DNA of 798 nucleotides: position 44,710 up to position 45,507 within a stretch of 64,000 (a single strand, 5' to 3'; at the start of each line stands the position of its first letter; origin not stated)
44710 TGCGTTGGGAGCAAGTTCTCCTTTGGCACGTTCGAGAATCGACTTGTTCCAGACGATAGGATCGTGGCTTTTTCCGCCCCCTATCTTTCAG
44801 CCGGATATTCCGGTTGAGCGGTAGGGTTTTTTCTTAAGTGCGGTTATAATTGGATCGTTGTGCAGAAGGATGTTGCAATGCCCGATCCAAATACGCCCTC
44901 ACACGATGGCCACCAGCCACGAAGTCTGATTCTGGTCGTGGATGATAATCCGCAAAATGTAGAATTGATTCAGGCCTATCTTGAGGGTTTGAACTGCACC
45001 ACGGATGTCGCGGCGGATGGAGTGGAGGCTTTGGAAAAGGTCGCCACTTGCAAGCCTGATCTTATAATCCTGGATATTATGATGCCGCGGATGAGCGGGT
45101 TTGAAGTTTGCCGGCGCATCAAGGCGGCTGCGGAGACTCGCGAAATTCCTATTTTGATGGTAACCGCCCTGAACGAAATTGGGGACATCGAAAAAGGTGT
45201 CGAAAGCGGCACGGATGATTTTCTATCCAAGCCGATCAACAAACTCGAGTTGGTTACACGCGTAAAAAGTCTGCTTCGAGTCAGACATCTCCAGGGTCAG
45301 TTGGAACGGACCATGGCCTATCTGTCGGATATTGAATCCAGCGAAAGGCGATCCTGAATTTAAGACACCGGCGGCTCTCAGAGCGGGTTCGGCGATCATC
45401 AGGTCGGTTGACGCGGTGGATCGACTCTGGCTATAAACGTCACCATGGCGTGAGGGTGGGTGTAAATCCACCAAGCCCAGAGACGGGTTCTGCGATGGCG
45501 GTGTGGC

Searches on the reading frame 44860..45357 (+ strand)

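Call 45: search_protein_families(library=pfam, proteins=[window:44860-45357:+], max_evalue=0.001)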
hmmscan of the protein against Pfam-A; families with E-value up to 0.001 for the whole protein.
window:44860-45357:+ (165 aa): 1 family
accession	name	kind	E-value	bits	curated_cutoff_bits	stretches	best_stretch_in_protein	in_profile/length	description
PF00072.30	Response_reg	-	1.7e-30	105.9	30.2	1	24-136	1-111/111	Response regulator receiver domain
